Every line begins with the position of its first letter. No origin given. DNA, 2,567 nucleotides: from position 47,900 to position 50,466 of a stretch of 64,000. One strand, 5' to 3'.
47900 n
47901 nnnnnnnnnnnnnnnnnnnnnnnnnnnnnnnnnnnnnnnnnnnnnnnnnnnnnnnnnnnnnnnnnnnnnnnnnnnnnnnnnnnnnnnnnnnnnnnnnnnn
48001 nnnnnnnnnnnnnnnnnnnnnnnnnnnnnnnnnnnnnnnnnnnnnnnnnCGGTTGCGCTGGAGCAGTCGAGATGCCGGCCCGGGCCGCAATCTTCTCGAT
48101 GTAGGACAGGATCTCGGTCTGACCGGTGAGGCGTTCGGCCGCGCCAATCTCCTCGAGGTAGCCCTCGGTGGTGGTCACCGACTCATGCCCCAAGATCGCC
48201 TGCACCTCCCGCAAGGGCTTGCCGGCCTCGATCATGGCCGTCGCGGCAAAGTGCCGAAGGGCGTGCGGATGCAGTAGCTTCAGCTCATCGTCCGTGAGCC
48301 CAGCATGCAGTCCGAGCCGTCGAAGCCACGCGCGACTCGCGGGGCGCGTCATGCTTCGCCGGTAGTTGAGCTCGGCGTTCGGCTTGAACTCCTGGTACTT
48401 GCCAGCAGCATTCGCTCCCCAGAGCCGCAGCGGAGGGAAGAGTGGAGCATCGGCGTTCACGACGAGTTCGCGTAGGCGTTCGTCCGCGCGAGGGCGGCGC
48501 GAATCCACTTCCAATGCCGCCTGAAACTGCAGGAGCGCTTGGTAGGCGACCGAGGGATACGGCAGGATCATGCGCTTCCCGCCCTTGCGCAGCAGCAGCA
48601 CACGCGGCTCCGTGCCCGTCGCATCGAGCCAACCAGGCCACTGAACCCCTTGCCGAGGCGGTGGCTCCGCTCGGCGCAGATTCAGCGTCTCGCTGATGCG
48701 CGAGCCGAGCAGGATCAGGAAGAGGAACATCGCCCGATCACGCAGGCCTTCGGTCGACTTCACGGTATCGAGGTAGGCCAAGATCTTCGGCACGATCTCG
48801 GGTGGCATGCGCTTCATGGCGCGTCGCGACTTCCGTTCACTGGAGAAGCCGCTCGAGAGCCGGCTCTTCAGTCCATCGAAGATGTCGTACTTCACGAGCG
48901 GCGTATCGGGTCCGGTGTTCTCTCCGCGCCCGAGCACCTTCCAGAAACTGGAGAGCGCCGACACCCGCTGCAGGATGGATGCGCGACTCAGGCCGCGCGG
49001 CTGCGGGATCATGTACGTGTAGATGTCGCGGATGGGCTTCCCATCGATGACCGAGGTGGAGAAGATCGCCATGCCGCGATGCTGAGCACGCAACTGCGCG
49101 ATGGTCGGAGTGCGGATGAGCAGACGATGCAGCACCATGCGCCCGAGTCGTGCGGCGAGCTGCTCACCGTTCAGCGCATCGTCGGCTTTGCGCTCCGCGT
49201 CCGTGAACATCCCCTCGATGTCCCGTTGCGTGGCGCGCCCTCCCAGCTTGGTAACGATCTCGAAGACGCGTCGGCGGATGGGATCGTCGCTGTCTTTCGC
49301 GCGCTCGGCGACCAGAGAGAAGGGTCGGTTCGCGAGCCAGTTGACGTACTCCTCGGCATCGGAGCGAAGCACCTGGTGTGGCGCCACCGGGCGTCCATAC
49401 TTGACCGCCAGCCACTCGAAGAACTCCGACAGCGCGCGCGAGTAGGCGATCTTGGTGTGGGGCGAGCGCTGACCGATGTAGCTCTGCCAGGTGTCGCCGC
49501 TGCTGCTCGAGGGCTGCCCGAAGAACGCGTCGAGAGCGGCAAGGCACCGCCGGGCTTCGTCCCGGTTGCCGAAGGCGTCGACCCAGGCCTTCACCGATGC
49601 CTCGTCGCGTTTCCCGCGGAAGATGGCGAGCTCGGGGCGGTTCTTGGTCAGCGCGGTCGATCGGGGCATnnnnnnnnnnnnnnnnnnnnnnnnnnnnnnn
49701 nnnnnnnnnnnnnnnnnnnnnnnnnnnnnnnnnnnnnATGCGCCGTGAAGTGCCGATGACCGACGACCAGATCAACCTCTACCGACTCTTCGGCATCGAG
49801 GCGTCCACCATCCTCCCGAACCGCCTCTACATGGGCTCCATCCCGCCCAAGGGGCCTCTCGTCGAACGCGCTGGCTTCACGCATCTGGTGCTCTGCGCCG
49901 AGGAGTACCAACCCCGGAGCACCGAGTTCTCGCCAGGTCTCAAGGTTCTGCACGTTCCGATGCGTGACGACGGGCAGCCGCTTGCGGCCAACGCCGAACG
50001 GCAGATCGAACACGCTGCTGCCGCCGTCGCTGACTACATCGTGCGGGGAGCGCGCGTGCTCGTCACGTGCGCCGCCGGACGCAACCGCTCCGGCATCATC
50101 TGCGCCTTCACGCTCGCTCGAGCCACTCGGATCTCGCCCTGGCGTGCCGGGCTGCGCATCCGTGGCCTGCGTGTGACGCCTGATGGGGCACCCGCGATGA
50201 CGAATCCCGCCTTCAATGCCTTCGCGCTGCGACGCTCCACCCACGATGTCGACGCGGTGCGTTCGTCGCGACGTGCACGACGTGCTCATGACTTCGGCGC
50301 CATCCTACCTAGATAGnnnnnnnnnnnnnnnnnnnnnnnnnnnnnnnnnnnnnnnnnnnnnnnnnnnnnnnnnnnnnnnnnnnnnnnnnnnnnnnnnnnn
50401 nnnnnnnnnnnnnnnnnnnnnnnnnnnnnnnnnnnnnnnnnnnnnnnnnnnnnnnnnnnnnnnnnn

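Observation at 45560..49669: A 1369-aa tyrosine recombinase fused to an ~800-aa domain of unknown function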

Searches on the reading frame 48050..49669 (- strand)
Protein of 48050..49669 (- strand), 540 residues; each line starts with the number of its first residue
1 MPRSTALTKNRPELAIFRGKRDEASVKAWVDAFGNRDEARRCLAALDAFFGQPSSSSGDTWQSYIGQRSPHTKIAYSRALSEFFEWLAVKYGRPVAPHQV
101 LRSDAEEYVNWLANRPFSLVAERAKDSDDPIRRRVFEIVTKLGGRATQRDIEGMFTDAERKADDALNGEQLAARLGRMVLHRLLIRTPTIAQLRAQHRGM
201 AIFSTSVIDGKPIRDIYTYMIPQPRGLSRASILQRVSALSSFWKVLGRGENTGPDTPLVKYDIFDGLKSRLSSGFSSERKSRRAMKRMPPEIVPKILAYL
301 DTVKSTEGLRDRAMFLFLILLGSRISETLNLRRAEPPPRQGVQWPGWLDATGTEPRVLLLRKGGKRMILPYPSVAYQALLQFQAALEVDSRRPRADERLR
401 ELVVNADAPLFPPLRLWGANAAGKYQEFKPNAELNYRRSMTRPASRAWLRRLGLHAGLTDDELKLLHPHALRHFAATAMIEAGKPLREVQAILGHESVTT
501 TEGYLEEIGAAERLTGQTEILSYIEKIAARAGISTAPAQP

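Call 56: predict_structure(alignment_id=A5)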
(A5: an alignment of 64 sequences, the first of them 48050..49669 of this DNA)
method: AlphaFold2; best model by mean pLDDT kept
length: 540 residues; sequences in the alignment: 64
mean_pLDDT: 87.4   pTM: 0.83
mean pLDDT of the five models: 87.4, 85.8, 84.7, 84.6, 84.2
residues with pLDDT >= 90: 339; 70-90: 129; 50-70: 52; < 50: 20
segments of 3 or more residues with pLDDT < 50: 1-7, 422-424, 426-432
pLDDT, mean of each block of 10 residues (from residue 1): 46 85 85 84 89 62 69 92 95 93 98 95 80 93 95 92 80 91 92 80 66 91 96 97 90 76 97 96 95 98 96 98 96 94 94 95 92 97 97 89 95 71 43 75 91 97 97 97 95 75 74 93 97 72
secondary structure, 60 per line:
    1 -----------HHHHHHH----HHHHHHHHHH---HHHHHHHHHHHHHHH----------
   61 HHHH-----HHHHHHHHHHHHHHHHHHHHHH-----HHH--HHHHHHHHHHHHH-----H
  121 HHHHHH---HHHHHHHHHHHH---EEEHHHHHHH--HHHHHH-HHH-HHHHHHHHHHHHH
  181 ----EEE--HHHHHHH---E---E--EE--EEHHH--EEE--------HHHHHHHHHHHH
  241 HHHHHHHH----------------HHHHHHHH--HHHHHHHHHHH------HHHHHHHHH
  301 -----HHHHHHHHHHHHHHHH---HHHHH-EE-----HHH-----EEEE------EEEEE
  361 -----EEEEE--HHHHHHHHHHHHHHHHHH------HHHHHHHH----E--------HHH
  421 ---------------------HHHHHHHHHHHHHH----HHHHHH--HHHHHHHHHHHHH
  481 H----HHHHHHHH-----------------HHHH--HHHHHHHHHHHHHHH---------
elements in order: H12-18 H23-32 H36-50 H61-64 H70-91 H102-114 H120-126 H130-141 E145-147 H148-154 H157-162 H168-180 E185-187 H190-196 E218-220 H229-248 H265-272 H275-285 H292-300 H306-321 H325-329 E346-349 E356-360 E366-370 H373-390 H397-404 H442-455 H460-465 H468-481 H486-493 H511-514 H517-531

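Call 58: fold_search(model_id=the predicted structure, library=pdb)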
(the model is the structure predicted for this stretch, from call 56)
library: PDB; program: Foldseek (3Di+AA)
matches with E <= 10: 153; with E <= 0.001: 24
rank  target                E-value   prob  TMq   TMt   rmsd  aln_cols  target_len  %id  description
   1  1a0p                  1.1e-05  1.00  0.24  0.44  19.9       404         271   18  SITE-SPECIFIC RECOMBINASE, XERD (released 1998-03-18)
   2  4a8e                  3.7e-05  1.00  0.24  0.44  16.7       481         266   14  The structure of a dimeric Xer recombinase from archaea (released 2012-12-05)
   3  5jk0_B                7.2e-05  1.00  0.30  0.44  15.1       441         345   15  Crystal structure of XerH site-specific recombinase bound to difH substrate: pre-cleavage complex (released 2016-12-28)
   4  5jk0_C                9.0e-05  1.00  0.30  0.44  16.6       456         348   13  Crystal structure of XerH site-specific recombinase bound to difH substrate: pre-cleavage complex (released 2016-12-28)
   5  5dcf                  2.3e-04  1.00  0.23  0.47   9.5       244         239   22  C-terminal domain of XerD recombinase in complex with gamma domain of FtsK (released 2016-09-07)
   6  4crx_A                2.5e-04  1.00  0.34  0.53   8.2       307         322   13  ASYMMETRIC DNA-BENDING IN THE CRE-LOXP SITE-SPECIFIC RECOMBINATION SYNAPSE (released 1999-06-14)
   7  3crx_A                2.7e-04  1.00  0.33  0.51  13.8       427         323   12  CRE RECOMBINASE/DNA COMPLEX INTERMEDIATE I (released 1999-12-14)
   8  5jk0_D                2.7e-04  1.00  0.30  0.44  16.3       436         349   15  Crystal structure of XerH site-specific recombinase bound to difH substrate: pre-cleavage complex (released 2016-12-28)
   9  1pvp_B                3.1e-04  1.00  0.40  0.62   8.1       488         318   11  BASIS FOR A SWITCH IN SUBSTRATE SPECIFICITY: CRYSTAL STRUCTURE OF SELECTED VARIANT OF CRE SITE-SPECIFIC RECOMBINASE, A (released 2004-02-17)
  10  5jjv_A                3.1e-04  1.00  0.32  0.46  14.4       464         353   14  Crystal structure of XerH site-specific recombinase bound to palindromic difH substrate: post-cleavage complex (released 2016-12-28)
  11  1drg_A                3.2e-04  1.00  0.39  0.61   9.0       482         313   11  CRYSTAL STRUCTURE OF TRIMERIC CRE RECOMBINASE-LOX COMPLEX (released 2001-10-19)
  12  5jjv_B                3.2e-04  1.00  0.30  0.43  16.1       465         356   16  Crystal structure of XerH site-specific recombinase bound to palindromic difH substrate: post-cleavage complex (released 2016-12-28)
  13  2crx_B                3.7e-04  1.00  0.32  0.52  14.1       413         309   13  STRUCTURE OF THE HOLLIDAY JUNCTION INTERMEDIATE IN CRE-LOXP SITE-SPECIFIC RECOMBINATION (released 1999-12-14)
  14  5jk0_A                3.7e-04  1.00  0.30  0.44  15.5       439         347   16  Crystal structure of XerH site-specific recombinase bound to difH substrate: pre-cleavage complex (released 2016-12-28)
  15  1kbu_B                4.6e-04  1.00  0.40  0.62   9.4       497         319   12  CRE RECOMBINASE BOUND TO A LOXP HOLLIDAY JUNCTION (released 2002-06-07)
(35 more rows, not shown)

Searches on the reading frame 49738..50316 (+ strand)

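Call 14: search_protein_families(library=pfam, proteins=[window:49738-50316:+], max_evalue=0.01)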
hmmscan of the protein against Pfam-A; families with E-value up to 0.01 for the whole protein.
window:49738-50316:+ (192 aa): 4 families
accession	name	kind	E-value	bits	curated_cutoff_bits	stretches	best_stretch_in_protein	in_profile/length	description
PF00782.25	DSPc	-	1.4e-08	35.1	33.5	1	40-123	12-92/133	Dual specificity phosphatase, catalytic domain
PF22785.1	Tc-R-P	-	6.4e-06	27.1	27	1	60-128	39-103/106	Polymorphic toxin system, DSP-PTPase phosphatase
PF22784.1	PTP-SAK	-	0.00014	22.3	27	1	24-128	6-111/153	Swiss Army Knife protein, DSP-PTPase phosphatase domain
PF13350.11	Y_phosphatase3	-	0.0022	18.4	22.2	1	83-127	111-151/240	Tyrosine phosphatase family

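Call 15: search_protein_families(library=phrogs, proteins=[window:49738-50316:+], max_evalue=0.001)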
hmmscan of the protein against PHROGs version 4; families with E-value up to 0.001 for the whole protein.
window:49738-50316:+ (192 aa): 0 families

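Call 74: search_protein_families(library=ncbifam, proteins=[window:49738-50316:+], max_evalue=0.01)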
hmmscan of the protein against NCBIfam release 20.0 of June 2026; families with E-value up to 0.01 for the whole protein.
window:49738-50316:+ (192 aa): 1 family
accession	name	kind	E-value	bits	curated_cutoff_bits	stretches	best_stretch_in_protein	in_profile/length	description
NF009025.0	PRK12361.1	equivalog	0.00058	18.2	505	1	67-130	141-201/546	hypothetical protein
